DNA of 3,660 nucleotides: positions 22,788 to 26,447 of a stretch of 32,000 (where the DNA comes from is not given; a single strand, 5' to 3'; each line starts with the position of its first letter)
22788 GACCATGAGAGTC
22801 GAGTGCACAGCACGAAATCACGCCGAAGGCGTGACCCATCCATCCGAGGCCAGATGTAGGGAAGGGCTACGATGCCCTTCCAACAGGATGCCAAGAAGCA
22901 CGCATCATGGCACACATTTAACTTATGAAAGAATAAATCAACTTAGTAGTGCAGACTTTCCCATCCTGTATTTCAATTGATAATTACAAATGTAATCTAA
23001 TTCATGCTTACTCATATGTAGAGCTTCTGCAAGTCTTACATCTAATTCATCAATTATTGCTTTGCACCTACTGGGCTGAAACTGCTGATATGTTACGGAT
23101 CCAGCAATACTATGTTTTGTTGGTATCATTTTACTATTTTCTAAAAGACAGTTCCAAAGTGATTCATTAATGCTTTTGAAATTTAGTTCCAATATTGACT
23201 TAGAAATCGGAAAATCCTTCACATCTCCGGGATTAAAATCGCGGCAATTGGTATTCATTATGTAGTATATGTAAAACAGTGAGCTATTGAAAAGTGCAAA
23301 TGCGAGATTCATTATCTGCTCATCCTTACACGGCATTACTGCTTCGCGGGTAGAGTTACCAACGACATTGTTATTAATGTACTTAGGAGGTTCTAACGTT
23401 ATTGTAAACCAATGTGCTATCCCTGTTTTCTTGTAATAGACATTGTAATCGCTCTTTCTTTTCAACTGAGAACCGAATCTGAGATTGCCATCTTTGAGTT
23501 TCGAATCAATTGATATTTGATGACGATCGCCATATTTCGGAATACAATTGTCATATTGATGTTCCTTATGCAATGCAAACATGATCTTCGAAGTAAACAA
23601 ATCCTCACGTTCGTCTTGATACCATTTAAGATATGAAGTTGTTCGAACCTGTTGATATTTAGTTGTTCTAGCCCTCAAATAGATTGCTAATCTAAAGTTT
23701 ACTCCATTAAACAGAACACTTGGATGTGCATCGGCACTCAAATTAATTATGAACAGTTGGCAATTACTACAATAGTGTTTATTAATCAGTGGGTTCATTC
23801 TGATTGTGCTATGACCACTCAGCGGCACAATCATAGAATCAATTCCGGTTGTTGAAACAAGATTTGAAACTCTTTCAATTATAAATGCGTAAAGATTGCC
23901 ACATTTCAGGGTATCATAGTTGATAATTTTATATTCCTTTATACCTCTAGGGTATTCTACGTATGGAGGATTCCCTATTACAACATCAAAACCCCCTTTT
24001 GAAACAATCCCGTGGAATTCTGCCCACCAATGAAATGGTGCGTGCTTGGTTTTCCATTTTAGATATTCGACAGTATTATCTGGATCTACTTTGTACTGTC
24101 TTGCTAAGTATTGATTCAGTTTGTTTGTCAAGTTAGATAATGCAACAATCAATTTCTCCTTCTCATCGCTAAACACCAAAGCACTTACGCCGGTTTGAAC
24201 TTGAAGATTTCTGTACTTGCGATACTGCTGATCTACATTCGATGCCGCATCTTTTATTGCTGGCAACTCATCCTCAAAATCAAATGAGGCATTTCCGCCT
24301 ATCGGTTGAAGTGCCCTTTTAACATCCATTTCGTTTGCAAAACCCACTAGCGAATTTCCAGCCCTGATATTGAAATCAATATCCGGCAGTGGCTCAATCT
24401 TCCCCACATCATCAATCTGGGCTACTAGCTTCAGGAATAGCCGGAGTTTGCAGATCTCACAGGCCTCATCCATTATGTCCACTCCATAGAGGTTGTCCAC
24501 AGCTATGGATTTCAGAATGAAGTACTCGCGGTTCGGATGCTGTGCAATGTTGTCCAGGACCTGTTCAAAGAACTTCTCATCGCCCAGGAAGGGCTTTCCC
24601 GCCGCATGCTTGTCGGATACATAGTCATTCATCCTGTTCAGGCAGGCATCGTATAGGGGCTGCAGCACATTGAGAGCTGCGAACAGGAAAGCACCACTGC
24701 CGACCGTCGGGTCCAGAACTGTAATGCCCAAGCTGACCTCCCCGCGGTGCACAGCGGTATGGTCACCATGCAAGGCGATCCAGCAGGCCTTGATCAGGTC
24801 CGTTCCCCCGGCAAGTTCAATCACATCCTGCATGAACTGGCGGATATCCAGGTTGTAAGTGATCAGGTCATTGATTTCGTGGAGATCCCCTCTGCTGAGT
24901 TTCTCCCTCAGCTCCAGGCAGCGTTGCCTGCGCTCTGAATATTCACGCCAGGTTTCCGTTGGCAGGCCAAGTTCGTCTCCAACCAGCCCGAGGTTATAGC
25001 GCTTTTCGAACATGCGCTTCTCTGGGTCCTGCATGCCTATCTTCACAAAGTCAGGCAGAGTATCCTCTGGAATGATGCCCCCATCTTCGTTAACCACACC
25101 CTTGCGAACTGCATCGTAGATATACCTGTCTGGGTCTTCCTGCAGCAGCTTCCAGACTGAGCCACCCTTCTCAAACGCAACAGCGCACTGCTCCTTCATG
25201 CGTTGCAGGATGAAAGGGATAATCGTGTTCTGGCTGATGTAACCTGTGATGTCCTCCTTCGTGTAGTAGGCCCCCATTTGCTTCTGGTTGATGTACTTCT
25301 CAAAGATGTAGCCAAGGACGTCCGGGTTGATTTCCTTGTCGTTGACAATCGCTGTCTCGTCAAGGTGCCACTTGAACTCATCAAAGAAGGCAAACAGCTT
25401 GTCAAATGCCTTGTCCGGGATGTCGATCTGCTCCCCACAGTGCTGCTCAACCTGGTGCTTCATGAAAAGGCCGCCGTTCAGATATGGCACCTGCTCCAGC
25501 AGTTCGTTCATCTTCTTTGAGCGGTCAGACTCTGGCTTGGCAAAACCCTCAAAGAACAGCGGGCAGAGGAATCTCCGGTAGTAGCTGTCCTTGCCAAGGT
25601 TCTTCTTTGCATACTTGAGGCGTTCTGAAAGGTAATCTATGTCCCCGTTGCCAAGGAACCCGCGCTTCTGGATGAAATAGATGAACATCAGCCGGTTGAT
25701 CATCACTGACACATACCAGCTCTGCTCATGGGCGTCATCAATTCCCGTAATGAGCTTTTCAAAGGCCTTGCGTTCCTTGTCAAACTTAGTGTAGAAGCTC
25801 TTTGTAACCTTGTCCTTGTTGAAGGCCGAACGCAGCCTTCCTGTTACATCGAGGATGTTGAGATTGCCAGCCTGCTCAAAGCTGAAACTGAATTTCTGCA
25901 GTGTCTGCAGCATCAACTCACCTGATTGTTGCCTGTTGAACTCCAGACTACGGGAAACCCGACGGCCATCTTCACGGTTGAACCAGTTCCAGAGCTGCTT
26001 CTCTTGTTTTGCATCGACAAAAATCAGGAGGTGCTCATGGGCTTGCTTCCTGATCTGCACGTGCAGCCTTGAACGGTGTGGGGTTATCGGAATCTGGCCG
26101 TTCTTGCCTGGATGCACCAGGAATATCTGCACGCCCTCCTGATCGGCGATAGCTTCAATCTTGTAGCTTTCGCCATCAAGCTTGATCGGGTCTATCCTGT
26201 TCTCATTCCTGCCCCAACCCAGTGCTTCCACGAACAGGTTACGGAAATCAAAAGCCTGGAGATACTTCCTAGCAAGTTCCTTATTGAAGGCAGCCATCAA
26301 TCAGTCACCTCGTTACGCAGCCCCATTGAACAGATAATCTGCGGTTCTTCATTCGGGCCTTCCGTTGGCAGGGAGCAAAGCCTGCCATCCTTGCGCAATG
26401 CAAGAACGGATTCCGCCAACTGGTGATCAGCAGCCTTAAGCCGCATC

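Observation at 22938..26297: Methyltransferase has an extra ~150-aa N-terminal module and an abrupt GC drop inside the gene (mosaic specificity end)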

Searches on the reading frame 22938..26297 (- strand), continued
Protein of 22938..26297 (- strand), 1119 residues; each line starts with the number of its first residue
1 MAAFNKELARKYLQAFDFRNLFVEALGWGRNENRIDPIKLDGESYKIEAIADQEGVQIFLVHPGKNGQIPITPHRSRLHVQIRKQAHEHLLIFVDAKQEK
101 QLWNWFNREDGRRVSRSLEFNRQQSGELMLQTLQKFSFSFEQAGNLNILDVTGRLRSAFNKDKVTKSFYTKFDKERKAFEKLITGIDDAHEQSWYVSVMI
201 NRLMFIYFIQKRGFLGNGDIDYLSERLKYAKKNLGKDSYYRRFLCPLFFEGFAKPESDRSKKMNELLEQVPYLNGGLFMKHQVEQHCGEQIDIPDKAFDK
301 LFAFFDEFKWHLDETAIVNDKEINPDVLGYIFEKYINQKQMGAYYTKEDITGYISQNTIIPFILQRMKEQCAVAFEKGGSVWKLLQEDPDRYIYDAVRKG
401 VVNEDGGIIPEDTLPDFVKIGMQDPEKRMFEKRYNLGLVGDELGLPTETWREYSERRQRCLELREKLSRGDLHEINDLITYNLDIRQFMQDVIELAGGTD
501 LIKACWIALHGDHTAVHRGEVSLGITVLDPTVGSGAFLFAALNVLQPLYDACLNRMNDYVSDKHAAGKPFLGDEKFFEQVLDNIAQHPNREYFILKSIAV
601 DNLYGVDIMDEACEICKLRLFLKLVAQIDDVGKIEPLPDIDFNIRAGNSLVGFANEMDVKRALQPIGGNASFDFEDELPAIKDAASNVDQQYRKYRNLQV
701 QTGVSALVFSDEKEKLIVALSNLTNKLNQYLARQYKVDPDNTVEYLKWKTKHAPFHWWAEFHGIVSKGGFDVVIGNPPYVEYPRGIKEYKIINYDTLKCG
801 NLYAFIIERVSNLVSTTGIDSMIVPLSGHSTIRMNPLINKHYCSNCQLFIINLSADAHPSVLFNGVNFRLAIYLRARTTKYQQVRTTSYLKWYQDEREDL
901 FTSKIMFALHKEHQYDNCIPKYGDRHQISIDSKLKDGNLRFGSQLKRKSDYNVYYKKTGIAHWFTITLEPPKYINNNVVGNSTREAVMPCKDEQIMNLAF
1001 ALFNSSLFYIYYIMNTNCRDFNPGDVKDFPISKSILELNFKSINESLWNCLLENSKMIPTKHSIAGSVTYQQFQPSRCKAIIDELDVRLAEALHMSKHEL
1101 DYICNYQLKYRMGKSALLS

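Call 94: get_annotated_region(hit=H1, flank=6000)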
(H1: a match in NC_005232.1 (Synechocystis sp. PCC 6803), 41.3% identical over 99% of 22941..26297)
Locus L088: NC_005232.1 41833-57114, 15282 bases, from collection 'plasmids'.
description: Synechocystis sp. PCC 6803 plasmid pSYSX, complete sequence
organism: Synechocystis sp. PCC 6803 (NCBI taxid 1148)
taxonomy: Bacteria; Cyanobacteriota; Cyanophyceae; Synechococcales; Merismopediaceae; Synechocystis; Synechocystis sp. PCC 6803
host: -; source: -; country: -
typing (MOB-suite, as given by PLSDB): non-mobilizable
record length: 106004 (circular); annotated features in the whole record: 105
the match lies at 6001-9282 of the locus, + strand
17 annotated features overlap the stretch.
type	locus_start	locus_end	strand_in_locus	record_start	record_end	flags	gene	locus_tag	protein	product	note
CDS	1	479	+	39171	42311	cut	-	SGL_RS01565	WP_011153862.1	CusA/CzcA family heavy metal efflux RND transporter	-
CDS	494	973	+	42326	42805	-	-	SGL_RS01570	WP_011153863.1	hypothetical protein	-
CDS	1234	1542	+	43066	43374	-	-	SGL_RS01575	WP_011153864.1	hypothetical protein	-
CDS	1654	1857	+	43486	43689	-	-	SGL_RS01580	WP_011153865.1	hypothetical protein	-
CDS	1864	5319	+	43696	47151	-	-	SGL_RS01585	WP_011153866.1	helicase-related protein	-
CDS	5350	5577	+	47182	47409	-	-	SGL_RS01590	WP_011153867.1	hypothetical protein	-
CDS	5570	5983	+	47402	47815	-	-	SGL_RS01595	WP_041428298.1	type II toxin-antitoxin system VapC family toxin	-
CDS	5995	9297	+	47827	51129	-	-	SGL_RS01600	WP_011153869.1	DNA methyltransferase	-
CDS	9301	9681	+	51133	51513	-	-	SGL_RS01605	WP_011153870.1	DUF2513 domain-containing protein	-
CDS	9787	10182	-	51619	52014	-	-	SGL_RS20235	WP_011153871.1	DUF6527 family protein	-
CDS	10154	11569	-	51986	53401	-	-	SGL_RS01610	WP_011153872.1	ThiF family adenylyltransferase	-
CDS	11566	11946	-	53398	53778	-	-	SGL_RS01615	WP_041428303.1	E2/UBC family protein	-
CDS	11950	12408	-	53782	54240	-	-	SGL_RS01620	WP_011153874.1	multiubiquitin domain-containing protein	-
CDS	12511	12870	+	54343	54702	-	-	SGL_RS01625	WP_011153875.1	helix-turn-helix transcriptional regulator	-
CDS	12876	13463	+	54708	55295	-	-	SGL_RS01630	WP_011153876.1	ImmA/IrrE family metallo-endopeptidase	-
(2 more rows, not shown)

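Call 98: search_protein_families(library=pfam, proteins=[L088:1864-5316:+, L088:5995-9294:+], max_evalue=0.001)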
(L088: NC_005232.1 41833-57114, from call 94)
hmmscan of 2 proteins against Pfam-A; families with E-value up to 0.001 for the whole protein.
L088:1864-5316:+ (1151 aa): 6 families
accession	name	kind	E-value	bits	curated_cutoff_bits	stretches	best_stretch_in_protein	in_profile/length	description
PF00271.37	Helicase_C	-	8.4e-16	58.6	23.5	1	729-853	2-110/110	Helicase conserved C-terminal domain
PF13091.12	PLDc_2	-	3.7e-14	53.1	27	1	23-196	9-132/132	PLD-like domain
PF00176.29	SNF2-rel_dom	-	1.9e-11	44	24.9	2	256-323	1-74/290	SNF2-related domain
PF04851.21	ResIII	-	4.7e-09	36.8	22.5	1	337-386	118-163/164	Type III restriction enzyme, res subunit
PF09565.16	RE_NgoFVII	-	6.1e-07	29.3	23.8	1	117-194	67-147/162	NgoFVII restriction endonuclease N-terminal PLD domain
PF00270.35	DEAD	-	2.2e-05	24.7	26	0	344-386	117-161/167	DEAD/DEAH box helicase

L088:5995-9294:+ (1100 aa): 3 families
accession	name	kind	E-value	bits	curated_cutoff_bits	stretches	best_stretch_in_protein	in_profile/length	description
PF07669.17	Eco57I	-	4.1e-27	95.8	25.3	1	573-827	1-159/171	Eco57I restriction-modification methylase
PF20473.4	MmeI_Mtase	-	2e-08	34.2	27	1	485-595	11-85/259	MmeI, DNA-methyltransferase domain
PF02384.22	N6_Mtase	-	0.00012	22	20.4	0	748-864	124-242/311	N-6 DNA Methylase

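Call 103: search_protein_families(library=pfam, proteins=[L058:2227-6885:+, L058:3759-6917:+, L058:1001-2230:+], max_evalue=0.001)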
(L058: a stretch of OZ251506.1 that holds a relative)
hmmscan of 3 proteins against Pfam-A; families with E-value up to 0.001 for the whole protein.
L058:2227-6885:+ (1552 aa): 3 families
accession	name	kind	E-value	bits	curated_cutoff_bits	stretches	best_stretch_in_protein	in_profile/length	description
PF00873.25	ACR_tran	-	0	1129.8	28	1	5-1028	3-1021/1021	AcrB/AcrD/AcrF family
PF02321.23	OEP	-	1.3e-46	159.2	22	2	1132-1318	4-186/187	Outer membrane efflux protein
PF02355.23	SecD_SecF_C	-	3.8e-05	23.6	20.5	0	870-1014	32-173/189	Protein export membrane protein SecD/SecF, C-terminal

L058:3759-6917:+ (1052 aa): 0 families

L058:1001-2230:+ (409 aa): 2 families
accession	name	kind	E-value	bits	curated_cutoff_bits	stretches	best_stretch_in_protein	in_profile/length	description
PF16576.10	HlyD_D23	-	3e-12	46.7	30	1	89-316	20-214/214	Barrel-sandwich domain of CusB or HlyD membrane-fusion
PF13437.12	HlyD_3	-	2e-07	32.1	22.2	1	199-310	2-103/106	HlyD family secretion protein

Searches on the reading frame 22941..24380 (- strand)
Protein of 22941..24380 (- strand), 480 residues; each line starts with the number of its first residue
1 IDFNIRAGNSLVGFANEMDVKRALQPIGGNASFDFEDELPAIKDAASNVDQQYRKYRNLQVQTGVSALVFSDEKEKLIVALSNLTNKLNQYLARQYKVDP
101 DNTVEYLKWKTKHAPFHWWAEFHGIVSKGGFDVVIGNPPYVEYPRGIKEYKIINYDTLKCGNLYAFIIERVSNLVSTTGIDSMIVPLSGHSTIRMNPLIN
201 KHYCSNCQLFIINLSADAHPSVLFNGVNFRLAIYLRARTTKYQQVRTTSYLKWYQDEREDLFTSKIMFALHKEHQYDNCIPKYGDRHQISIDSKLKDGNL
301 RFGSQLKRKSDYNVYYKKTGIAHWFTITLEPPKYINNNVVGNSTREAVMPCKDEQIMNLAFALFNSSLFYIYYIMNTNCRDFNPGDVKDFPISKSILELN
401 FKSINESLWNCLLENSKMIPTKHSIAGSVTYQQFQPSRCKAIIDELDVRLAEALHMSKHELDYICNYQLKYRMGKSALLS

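Call 19: find_homologous_proteins(query=window:22941-24380:-, max_evalue=0.00001)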
Query window:22941-24380:- (480 aa): 1605 proteins with E <= 0.00001 among 5744 candidates; the best 120 are listed.
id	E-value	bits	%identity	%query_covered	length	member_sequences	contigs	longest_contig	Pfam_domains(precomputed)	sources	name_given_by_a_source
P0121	3.9e-201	687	100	62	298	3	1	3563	-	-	-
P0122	8.8e-103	363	39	99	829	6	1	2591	PF07669.18,PF20473.5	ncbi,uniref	ncbi:Eco57I restriction-modification methylase domain-containing protein, partial [Chamaesiphon sp.]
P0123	1.7e-100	355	39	99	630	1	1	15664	PF07669.18,PF20473.5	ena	-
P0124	1.4e-97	345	39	99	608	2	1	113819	PF07669.18,PF20473.5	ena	-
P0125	1.4e-97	345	38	99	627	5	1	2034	PF07669.18,PF20473.5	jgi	jgi:hypothetical protein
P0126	1.6e-90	322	37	99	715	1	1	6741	PF07669.18,PF20473.5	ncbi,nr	ncbi:MAG: Eco57I restriction-modification methylase domain-containing protein, partial [Acidobacteri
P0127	7.6e-90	320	36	99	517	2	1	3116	PF07669.18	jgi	jgi:Eco57I restriction-modification methylase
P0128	8.7e-90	320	37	99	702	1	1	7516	PF07669.18,PF20473.5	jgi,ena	jgi:hypothetical protein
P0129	1.7e-89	319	37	99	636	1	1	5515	PF07669.18,PF20473.5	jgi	jgi:hypothetical protein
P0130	5.0e-89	317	37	99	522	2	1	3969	PF07669.18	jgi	jgi:hypothetical protein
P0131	1.6e-88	316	39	99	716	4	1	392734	PF07669.18,PF20473.5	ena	-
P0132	3.1e-88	315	37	99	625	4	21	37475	PF07669.18,PF20473.5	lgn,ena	-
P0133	3.6e-88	314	38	99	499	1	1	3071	PF07669.18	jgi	jgi:hypothetical protein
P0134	8.5e-88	313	38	99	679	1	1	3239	PF07669.18,PF20473.5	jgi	jgi:hypothetical protein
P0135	2.3e-87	312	38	99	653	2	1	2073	PF07669.18,PF20473.5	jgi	-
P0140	3.6e-86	308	37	99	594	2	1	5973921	PF07669.18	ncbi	-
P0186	1.1e-77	280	36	99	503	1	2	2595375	PF07669.18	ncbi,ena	-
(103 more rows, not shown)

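Call 85: find_encoding_contigs(protein=P0186, flank=10000, max_places=2)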
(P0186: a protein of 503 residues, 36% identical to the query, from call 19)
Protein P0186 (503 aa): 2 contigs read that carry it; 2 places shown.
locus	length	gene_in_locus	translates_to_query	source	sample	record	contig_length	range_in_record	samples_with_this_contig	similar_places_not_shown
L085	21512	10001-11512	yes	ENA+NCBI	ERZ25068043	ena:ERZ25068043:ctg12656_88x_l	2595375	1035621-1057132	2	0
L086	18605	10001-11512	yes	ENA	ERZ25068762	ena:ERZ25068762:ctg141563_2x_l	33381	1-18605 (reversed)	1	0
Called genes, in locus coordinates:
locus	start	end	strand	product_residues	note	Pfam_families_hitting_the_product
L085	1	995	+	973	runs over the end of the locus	PF04542:Sigma70_r2, PF15902:Sortilin-Vps10 (faint), PF04545:Sigma70_r4, PF08281:Sigma70_r4_2, PF14870:PSII_BNR (faint), PF25852:DUF6242_C (faint), PF15899:BNR_6 (faint)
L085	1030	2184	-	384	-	PF13808:DDE_Tnp_1_assoc, PF01609:DDE_Tnp_1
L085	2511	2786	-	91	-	-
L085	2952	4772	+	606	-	PF11832:DUF3352 (faint)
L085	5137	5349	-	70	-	-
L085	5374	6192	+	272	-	-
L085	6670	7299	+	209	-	-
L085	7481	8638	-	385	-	PF13546:DDE_5 (weak), PF01609:DDE_Tnp_1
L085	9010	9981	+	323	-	-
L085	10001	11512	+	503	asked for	PF07669:Eco57I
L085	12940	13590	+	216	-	-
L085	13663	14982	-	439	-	PF01609:DDE_Tnp_1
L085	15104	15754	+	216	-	-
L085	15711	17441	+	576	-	-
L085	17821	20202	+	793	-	PF01343:Peptidase_S49, PF01972:SDH_protease (weak), PF01343:Peptidase_S49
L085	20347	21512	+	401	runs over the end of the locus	PF01609:DDE_Tnp_1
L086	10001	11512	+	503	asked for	PF07669:Eco57I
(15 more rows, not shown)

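Call 86: find_encoding_contigs(protein=P0140, flank=10000, max_places=2)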
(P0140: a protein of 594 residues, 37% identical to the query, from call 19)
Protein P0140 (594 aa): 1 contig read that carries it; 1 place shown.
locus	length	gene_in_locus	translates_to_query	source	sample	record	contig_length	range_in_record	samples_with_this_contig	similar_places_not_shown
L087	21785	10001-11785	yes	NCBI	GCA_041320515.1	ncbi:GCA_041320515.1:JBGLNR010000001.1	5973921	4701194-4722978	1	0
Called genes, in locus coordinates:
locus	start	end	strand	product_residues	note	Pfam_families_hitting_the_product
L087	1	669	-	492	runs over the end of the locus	PF01408:GFO_IDH_MocA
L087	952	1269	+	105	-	-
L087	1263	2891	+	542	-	-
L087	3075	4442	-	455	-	-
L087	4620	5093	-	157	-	PF19051:GFO_IDH_MocA_C2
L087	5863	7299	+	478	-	-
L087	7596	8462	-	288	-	PF00809:Pterin_bind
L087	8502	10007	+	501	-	PF25120:DUF7814 (weak)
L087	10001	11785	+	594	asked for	PF07669:Eco57I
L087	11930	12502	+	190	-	PF25212:HVO_A0114 (weak), PF01909:NTP_transf_2, PF18765:Polbeta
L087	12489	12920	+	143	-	PF01695:IstB_IS21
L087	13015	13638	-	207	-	PF24517:CBM96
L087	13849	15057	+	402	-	PF01979:Amidohydro_1, PF07969:Amidohydro_3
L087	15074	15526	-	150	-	-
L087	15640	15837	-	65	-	PF00490:ALAD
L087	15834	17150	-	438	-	-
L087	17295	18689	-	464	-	PF08245:Mur_ligase_M, PF27239:FOL3_C, PF02875:Mur_ligase_C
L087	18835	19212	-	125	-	-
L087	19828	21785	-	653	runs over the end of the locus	PF13646:HEAT_2 (weak)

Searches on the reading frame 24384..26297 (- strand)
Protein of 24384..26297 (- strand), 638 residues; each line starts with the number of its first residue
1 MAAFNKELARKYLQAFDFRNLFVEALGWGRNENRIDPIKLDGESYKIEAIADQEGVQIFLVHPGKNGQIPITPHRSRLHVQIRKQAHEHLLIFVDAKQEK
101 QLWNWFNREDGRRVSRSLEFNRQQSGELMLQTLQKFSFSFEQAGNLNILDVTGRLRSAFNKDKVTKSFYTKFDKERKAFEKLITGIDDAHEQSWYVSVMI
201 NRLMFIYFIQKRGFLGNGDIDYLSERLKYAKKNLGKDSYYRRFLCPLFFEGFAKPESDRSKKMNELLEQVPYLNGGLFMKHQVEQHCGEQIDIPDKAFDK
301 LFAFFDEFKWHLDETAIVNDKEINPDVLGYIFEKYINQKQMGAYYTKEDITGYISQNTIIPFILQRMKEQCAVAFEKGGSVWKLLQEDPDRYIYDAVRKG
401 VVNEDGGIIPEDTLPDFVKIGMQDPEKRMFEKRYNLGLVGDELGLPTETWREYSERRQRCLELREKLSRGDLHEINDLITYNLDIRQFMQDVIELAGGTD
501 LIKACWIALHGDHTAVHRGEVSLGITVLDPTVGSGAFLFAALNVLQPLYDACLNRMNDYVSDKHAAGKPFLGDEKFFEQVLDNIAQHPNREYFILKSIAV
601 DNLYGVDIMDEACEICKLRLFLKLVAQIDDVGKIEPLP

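Call 83: find_homologous_proteins(query=window:24384-26297:-, max_evalue=1e-20)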
Query window:24384-26297:- (638 aa): 8000 proteins with E <= 1e-20 among 8000 candidates; the best 120 are listed.
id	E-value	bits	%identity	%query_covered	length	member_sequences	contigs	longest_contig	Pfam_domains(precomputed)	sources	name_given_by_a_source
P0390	5.3e-231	787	55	100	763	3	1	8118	PF25120.2,PF07669.18,PF20473.5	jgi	-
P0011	1.8e-227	775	56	99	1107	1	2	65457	PF07669.18,PF20473.5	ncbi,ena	-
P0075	1.9e-227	775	54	100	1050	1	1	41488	PF25120.2,PF02384.23,PF07669.18,PF20473.5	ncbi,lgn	-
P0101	1.5e-226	772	56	100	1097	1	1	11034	PF25120.2,PF07669.18,PF20473.5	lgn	-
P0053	3.4e-226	771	56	100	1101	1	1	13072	PF25120.2,PF07669.18,PF20473.5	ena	-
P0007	4.4e-226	771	54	99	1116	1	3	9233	PF25120.2,PF07669.18,PF20473.5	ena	-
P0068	1.8e-224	765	56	99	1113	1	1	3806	PF25120.2,PF07669.18,PF20473.5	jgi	jgi:hypothetical protein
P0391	3.8e-224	764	54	100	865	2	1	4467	PF25120.2,PF07669.18,PF20473.5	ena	-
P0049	4.2e-224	764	55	99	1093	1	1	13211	PF25120.2,PF07669.18,PF20473.5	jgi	jgi:hypothetical protein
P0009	4.8e-224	764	55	99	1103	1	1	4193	PF25120.2,PF07669.18,PF20473.5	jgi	jgi:hypothetical protein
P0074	4.9e-224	764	55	100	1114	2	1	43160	PF25120.2,PF07669.18,PF20473.5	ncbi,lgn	ncbi:MAG: Eco57I restriction-modification methylase domain-containing protein [Armatimonadota bacter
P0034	1.6e-223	762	54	99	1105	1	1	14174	PF25120.2,PF07669.18,PF20473.5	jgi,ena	jgi:methylase of polypeptide subunit release factors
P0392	6.7e-223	760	54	100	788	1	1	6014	PF25120.2,PF07669.18,PF20473.5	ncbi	ncbi:MAG: Eco57I restriction-modification methylase domain-containing protein, partial [Desulfobacca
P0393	1.1e-222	759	54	100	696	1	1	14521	PF25120.2,PF07669.18,PF20473.5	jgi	jgi:hypothetical protein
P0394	2.3e-222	758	55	99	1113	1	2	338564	PF25120.2,PF07669.18,PF20473.5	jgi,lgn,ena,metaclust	metaclust:\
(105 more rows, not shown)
